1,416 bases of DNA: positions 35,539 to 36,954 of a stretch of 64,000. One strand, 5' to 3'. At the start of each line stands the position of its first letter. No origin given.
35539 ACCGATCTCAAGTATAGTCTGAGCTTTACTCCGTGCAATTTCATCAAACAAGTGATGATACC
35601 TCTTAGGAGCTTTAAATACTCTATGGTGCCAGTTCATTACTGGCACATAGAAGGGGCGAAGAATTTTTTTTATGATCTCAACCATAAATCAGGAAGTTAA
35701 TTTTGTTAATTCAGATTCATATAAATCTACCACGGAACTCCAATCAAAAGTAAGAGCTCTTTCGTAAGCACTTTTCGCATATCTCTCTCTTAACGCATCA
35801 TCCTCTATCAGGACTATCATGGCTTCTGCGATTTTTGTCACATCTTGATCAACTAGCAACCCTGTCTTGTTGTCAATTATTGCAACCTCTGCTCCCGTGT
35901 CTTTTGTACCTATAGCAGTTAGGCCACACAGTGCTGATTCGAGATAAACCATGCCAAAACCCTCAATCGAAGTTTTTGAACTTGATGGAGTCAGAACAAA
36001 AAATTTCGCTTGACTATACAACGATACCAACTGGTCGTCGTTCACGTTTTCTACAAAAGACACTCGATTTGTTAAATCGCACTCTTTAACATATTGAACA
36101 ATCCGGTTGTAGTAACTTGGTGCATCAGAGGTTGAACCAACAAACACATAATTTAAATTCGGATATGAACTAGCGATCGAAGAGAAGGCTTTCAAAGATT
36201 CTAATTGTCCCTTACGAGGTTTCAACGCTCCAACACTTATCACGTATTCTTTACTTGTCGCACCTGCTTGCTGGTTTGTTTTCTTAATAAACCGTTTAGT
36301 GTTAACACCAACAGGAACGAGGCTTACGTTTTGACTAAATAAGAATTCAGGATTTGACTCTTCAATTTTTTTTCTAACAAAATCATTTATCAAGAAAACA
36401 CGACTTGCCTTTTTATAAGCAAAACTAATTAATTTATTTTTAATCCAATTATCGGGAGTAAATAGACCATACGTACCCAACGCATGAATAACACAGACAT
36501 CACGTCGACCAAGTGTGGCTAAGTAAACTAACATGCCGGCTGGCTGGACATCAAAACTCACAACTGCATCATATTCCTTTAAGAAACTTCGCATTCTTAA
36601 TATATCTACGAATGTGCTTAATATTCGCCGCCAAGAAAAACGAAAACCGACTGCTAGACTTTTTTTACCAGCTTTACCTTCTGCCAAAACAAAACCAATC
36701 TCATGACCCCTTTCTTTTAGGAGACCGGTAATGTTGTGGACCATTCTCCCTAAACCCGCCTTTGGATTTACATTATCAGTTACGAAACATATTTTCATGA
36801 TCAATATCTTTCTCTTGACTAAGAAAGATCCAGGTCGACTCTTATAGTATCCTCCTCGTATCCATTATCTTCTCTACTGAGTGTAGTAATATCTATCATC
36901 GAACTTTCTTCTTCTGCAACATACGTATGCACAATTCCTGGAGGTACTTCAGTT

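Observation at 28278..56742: ~28-kb glycan locus with 9 glycosyltransferases and 7 methyltransferases around a Gmd / C-methyltransferase / cupin-isomerase / SDR core: predicted heavily methylated branched 6-deoxyhexose glycan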

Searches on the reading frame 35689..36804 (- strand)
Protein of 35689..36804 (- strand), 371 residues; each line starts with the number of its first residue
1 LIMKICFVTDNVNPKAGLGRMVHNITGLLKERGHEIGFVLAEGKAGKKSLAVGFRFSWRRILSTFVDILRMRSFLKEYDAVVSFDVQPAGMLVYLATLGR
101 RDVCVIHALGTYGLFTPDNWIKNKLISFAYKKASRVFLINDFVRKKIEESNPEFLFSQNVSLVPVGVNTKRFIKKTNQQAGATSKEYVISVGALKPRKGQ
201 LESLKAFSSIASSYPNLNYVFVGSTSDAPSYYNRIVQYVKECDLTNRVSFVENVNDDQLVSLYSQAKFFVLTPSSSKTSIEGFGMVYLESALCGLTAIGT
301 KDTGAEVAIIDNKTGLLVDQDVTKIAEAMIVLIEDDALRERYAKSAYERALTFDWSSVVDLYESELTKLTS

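Call 3: search_protein_families(library=pfam, proteins=[window:35689-36804:-], max_evalue=0.001)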
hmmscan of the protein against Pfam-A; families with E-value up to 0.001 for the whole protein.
window:35689-36804:- (371 aa): 6 families
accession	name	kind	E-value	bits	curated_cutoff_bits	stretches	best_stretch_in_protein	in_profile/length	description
PF00534.26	Glycos_transf_1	-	2.3e-32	112.3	26.4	1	179-349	9-172/172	Glycosyl transferases group 1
PF13692.12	Glyco_trans_1_4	-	7.8e-20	72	27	1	187-335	3-142/142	Glycosyl transferases group 1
PF13439.12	Glyco_transf_4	-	1.7e-08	35.1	28.5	1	17-171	3-170/170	Glycosyltransferase Family 4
PF13524.12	Glyco_trans_1_2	-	2.1e-06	28.2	25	1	215-351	13-130/144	Glycosyl transferase-like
PF13579.12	Glyco_trans_4_4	-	2.3e-05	25.2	29.7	1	17-151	2-146/158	Glycosyl transferase 4-like domain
PF02350.25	Epimerase_2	-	0.00023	20.6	30.6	1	204-343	204-327/347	UDP-N-acetylglucosamine 2-epimerase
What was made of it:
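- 35689..36804 (-): GT4 glycosyltransferase. Cassette member and candidate transferase of the branched sugar. Glycos_transf_1 112 bits plus Glyco_transf_4 (call 3).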

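Call 54: search_protein_families(library=ncbifam, proteins=[window:35689-36804:-], max_evalue=0.00001)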
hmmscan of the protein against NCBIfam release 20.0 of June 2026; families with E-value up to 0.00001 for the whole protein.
window:35689-36804:- (371 aa): 24 families
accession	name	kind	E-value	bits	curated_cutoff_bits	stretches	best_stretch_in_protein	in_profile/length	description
TIGR04047.1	MSMEG_0565_glyc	hypoth_equivalog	5e-22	78.5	259.85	1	65-357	75-362/373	MSMEG_0565 family glycosyltransferase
NF041876.1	EPS_EpsE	equivalog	6.4e-22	78.3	400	1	129-350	158-376/389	exopolysaccharide biosynthesis GT4 family glycosyltransferase EpsE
TIGR03999.1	thiol_BshA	equivalog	1.2e-19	70.5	273.7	1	124-368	136-372/375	N-acetyl-alpha-D-glucosaminyl L-malate synthase BshA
TIGR03449.1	mycothiol_MshA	equivalog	2.7e-19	69.4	462.5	1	158-361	188-395/406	D-inositol-3-phosphate glycosyltransferase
TIGR02149.1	glgA_Coryne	subfamily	6.8e-17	61.7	302.4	1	129-360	141-381/391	glycogen synthase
NF038229.1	Glyco4_Geo_Pelo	equivalog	1.1e-16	60.8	400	1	125-347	102-313/338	GPMC system family 4 glycosyltransferase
NF050063.1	ProtGlycPglJ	equivalog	9.5e-16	57.9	500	1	121-358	133-355/363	N-acetylgalactosamine-N,N'-diacetylbacillosaminyl-diphospho-undecaprenol 4-alpha-N-acetylgalactosaminyltransferase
NF041010.1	glycosy_Agl16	equivalog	3.9e-14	52.3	575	1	156-359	154-341/352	glycosylation protein Agl16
NF050056.1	ProtGlycPglH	equivalog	1.3e-12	47.5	600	1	56-359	62-343/354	GalNAc-alpha-(1->4)-GalNAc-alpha-(1->3)-diNAcBac-PP-undecaprenol alpha-1,4-N-acetyl-D-galactosaminyltransferase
NF038295.1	EPS_HpsP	equivalog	2.7e-12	46.4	550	1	161-358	179-376/388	hormogonium polysaccharide biosynthesis glycosyltransferase HpsP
TIGR03088.1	stp2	hypoth_equivalog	2.4e-10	40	409.05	1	159-363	161-367/374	TIGR03088 family PEP-CTERM/XrtA system glycosyltransferase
NF038255.1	exopoly_VpsD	equivalog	6.7e-10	38.4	300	1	159-364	178-374/381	VpsD family glycosyltransferase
NF012028.0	PRK15484.1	subfamily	8.2e-10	38.3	618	1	153-367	156-376/380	lipopolysaccharide N-acetylglucosaminyltransferase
NF038298.1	EPS_HpsO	equivalog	3.7e-09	35.9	575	1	164-352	174-369/388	hormogonium polysaccharide biosynthesis glycosyltransferase HpsO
NF047880.1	glyco_SdgA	exception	7.8e-09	34.6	800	1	174-359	304-480/488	serine-aspartate repeat adhesin O-glycosyltransferase SdgA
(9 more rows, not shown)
